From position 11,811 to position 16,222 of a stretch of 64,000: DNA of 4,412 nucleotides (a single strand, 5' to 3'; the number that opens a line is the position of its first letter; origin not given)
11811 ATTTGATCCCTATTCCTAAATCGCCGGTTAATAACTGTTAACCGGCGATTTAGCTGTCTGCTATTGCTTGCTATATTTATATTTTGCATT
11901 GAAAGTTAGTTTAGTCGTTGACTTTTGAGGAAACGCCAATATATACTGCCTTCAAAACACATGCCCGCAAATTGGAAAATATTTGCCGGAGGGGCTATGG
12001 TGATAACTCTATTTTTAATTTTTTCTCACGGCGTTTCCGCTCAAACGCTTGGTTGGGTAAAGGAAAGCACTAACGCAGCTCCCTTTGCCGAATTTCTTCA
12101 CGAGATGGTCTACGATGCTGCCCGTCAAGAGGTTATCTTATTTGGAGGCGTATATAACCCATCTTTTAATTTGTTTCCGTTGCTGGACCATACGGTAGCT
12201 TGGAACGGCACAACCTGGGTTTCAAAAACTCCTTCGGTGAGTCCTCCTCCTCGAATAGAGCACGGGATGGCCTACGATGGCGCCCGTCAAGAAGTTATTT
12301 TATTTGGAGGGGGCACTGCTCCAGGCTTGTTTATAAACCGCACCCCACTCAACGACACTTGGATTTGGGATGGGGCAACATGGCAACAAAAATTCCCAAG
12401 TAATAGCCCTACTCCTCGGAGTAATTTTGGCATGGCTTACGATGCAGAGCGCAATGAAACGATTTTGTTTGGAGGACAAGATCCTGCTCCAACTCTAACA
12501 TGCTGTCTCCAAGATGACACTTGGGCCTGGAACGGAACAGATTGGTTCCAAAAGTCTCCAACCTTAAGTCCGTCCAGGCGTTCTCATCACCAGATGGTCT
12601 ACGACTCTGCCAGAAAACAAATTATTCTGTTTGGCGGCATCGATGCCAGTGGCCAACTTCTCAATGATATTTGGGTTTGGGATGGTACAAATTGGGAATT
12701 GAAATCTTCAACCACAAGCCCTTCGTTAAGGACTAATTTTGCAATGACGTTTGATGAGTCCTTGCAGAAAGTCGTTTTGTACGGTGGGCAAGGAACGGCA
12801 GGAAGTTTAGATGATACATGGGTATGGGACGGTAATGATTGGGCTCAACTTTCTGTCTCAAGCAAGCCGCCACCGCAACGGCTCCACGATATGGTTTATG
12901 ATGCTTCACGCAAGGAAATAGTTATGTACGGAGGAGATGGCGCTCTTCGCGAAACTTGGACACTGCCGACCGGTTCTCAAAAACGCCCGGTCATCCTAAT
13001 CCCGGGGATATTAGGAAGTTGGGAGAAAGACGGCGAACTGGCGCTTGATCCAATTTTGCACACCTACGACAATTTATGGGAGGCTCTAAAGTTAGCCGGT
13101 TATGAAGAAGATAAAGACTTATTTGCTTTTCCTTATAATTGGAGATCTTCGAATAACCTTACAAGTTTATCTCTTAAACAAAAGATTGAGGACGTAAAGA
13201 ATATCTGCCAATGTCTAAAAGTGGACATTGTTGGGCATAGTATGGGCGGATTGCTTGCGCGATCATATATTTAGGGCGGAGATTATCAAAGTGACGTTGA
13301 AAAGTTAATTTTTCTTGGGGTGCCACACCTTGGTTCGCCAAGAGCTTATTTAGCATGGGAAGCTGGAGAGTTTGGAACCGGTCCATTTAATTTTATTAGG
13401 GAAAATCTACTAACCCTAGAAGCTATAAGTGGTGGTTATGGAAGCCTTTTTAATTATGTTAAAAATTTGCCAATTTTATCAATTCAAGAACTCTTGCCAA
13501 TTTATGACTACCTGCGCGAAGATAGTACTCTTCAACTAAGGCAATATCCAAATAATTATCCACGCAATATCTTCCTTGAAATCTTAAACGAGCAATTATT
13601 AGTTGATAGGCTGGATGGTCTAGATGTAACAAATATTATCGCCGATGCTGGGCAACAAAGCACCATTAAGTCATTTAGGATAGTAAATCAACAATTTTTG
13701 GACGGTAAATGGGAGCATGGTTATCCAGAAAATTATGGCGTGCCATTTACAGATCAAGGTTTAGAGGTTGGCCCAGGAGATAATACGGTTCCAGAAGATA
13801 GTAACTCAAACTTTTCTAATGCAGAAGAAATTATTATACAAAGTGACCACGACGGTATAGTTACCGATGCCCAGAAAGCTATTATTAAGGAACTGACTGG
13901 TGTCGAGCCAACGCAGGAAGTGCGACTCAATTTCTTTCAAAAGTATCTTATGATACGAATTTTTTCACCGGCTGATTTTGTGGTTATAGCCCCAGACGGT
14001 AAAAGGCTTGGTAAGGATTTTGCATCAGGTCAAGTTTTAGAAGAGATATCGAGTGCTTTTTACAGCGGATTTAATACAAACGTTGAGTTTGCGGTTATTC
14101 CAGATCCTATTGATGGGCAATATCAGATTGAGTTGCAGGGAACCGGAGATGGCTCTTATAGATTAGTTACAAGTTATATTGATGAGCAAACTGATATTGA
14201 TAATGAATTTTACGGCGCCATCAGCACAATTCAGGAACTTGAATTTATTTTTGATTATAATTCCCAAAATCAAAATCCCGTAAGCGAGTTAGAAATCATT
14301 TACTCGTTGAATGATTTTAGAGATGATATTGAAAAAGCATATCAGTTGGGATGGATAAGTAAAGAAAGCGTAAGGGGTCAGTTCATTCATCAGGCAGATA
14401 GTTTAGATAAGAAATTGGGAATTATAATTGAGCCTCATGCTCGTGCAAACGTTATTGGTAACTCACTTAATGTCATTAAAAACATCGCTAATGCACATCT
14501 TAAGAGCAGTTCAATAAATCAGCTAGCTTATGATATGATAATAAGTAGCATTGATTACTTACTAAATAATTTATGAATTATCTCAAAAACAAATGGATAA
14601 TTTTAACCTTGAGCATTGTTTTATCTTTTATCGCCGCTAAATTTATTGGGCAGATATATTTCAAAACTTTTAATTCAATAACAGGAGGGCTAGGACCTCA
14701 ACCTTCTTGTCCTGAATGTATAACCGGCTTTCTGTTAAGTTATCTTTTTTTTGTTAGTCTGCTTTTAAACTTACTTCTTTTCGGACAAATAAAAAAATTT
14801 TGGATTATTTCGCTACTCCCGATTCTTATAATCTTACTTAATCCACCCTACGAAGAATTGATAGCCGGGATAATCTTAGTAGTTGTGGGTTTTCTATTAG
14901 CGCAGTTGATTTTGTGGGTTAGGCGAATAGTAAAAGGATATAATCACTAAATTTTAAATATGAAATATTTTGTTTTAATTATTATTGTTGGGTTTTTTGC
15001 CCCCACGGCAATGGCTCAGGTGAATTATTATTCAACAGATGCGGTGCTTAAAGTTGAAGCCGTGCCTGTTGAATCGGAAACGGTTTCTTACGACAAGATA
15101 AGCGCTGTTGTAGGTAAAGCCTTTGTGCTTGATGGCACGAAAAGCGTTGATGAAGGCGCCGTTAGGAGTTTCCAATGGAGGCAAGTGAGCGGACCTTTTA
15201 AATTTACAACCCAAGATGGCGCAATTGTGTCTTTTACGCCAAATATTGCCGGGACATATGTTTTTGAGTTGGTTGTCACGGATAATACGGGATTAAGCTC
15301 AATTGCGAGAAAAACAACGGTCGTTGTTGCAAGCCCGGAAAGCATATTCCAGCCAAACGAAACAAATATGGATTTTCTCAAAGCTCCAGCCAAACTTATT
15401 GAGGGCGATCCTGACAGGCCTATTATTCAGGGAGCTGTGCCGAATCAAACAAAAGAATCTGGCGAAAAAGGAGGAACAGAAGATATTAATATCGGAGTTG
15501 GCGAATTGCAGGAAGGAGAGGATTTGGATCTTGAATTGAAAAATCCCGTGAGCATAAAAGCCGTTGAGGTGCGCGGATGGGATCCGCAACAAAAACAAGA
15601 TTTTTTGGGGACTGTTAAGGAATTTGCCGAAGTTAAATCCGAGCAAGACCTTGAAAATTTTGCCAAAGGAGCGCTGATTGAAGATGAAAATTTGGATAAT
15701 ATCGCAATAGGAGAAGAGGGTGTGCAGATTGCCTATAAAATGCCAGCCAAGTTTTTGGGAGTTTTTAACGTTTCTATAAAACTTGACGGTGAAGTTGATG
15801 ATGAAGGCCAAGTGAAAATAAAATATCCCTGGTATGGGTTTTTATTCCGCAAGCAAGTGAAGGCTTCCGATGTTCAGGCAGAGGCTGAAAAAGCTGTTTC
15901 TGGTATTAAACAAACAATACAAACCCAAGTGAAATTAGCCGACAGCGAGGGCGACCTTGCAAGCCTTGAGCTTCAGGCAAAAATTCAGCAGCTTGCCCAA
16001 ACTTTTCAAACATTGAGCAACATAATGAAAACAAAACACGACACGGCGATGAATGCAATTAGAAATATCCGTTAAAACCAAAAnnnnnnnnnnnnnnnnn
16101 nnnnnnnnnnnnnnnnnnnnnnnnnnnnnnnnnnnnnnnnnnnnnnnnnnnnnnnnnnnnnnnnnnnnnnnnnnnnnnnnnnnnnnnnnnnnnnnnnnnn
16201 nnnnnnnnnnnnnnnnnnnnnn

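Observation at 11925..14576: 883-codon Kelch-propeller/lipase fusion gene interrupted by a single in-frame TAG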

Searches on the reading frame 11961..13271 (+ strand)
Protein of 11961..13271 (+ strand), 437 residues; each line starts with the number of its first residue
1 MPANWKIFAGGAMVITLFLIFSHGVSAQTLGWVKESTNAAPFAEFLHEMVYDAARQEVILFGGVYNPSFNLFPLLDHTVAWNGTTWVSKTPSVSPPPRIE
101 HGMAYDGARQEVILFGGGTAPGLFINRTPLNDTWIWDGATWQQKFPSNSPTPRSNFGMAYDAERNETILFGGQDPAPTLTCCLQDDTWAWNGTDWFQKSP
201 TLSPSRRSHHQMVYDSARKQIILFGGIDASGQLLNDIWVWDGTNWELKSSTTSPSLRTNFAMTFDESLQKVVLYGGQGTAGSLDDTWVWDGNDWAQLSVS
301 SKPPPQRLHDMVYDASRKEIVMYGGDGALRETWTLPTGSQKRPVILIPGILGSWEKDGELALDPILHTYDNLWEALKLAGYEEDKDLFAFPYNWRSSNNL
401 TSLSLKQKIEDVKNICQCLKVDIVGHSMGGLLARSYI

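Call 4: search_protein_families(library=pfam, proteins=[window:11961-13271:+], max_evalue=0.01)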
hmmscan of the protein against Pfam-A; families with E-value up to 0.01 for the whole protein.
window:11961-13271:+ (437 aa): 10 families
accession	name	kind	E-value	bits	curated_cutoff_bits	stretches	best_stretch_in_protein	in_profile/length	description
PF24681.1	Kelch_KLHDC2_KLHL20_DRC7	-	4.5e-33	114.9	50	2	166-333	10-182/221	KLHDC2/KLHL20/DRC7 Kelch-repeats domain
PF13418.12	Kelch_4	-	1.1e-25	89.7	21.6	3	207-241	2-35/49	Galactose oxidase, central domain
PF24981.1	Beta-prop_ATRN-LZTR1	-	1.5e-18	67.5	50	1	194-325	26-167/289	Attractin/LZTR1 beta-propeller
PF13415.12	Kelch_3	-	1.3e-17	64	22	3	220-265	3-48/48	Galactose oxidase, central domain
PF02450.21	LCAT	-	2.5e-10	40.6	21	1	368-434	68-136/392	Lecithin:cholesterol acyltransferase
PF13854.13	Kelch_HCF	-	3.3e-07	30.3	113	1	93-242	62-222/345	Host cell factor, Kelch-repeats domain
PF01674.24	Lipase_2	-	5.5e-06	26.5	20.3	1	341-437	1-93/219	Lipase (class 2)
PF13964.12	Kelch_6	-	1.1e-05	25.7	25.3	0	207-242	2-35/50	Kelch motif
PF07819.20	PGAP1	-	1.1e-05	25.7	24.3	1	341-436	4-108/233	PGAP1-like alpha/beta domain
PF01344.31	Kelch_1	-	5e-05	23.1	20.1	0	220-241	13-33/46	Kelch motif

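Call 39: find_encoding_contigs(protein=window:11961-13271:+, flank=3000, max_places=10)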
Protein window:11961-13271:+ (437 aa): no gene with exactly this product is on record in the collection.

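Call 41: list_cluster_members(proteins=[P0001, window:11961-13271:+, window:11925-13271:+, window:14573-14947:+, window:14960-16072:+])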
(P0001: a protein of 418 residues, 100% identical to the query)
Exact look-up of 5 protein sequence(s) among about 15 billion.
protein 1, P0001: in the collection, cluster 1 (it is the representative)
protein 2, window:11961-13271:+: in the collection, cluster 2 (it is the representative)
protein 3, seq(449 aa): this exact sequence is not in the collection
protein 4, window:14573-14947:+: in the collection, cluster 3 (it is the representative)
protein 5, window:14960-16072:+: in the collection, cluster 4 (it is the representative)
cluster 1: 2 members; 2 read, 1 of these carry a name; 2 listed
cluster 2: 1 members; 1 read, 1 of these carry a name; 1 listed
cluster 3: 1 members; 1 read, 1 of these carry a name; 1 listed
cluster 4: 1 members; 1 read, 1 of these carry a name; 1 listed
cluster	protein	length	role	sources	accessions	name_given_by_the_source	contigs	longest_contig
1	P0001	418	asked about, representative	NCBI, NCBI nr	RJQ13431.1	hypothetical protein C4553_03550 [Candidatus Parcubacteria bacterium] | MAG: hypothetical protein C4553_03550 [Candidatus Parcubacteria bacterium]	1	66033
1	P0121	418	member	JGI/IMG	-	-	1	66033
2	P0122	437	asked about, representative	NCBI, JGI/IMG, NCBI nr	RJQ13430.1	hypothetical protein C4553_03545 [Candidatus Parcubacteria bacterium] | MAG: hypothetical protein C4553_03545 [Candidatus Parcubacteria bacterium]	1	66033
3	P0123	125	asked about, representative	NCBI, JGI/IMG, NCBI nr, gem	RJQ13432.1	hypothetical protein C4553_03555 [Candidatus Parcubacteria bacterium] | MAG: hypothetical protein C4553_03555 [Candidatus Parcubacteria bacterium]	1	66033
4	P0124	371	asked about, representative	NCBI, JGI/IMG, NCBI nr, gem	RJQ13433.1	hypothetical protein C4553_03560 [Candidatus Parcubacteria bacterium] | MAG: hypothetical protein C4553_03560 [Candidatus Parcubacteria bacterium]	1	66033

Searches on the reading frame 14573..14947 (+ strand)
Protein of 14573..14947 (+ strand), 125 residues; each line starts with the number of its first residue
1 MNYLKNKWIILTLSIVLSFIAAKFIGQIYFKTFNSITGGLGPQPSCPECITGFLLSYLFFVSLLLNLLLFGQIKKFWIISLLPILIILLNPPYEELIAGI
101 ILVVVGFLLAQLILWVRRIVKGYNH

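Call 4: search_protein_families(library=pfam, proteins=[window:14573-14947:+], max_evalue=0.01)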
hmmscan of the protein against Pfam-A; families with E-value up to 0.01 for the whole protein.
window:14573-14947:+ (125 aa): 0 families

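Call 54: search_protein_families(library=ncbifam, proteins=[window:14573-14947:+], max_evalue=0.01)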
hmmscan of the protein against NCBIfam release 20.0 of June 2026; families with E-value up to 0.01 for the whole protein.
window:14573-14947:+ (125 aa): 0 families

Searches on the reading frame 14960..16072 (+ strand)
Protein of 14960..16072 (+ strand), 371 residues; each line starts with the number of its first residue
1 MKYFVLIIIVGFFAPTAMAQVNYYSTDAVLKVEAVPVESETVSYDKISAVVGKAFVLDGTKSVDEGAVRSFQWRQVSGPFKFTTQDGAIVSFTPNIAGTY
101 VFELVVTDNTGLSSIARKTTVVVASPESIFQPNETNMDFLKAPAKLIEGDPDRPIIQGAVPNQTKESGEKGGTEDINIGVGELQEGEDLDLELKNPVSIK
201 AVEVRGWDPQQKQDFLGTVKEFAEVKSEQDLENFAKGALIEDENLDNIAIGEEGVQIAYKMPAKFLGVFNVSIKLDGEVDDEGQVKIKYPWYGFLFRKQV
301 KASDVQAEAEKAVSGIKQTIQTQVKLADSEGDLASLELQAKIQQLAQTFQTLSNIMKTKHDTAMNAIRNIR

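Call 4: search_protein_families(library=pfam, proteins=[window:14960-16072:+], max_evalue=0.01)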
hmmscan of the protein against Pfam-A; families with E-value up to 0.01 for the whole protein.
window:14960-16072:+ (371 aa): 2 families
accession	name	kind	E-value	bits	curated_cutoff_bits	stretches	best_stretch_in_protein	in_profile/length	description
PF22352.2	K319L-like_PKD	-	3.2e-11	43.5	27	1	54-117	13-79/84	K319L-like, PKD domain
PF18911.6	PKD_4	-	0.0031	18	27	1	50-121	15-83/85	PKD domain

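Call 54: search_protein_families(library=ncbifam, proteins=[window:14960-16072:+], max_evalue=0.01)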
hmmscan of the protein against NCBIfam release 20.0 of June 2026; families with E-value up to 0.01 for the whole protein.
window:14960-16072:+ (371 aa): 2 families
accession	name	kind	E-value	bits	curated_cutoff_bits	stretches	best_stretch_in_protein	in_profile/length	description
NF038112.1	myxo_dep_M36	subfamily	3.6e-05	21.1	1500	1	45-124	1482-1564/1604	myxosortase-dependent M36 family metallopeptidase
TIGR03361.1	VI_Rhs_Vgr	subfamily_domain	0.0047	15.6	186.35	0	147-165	430-448/513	type VI secretion system tip protein TssI/VgrG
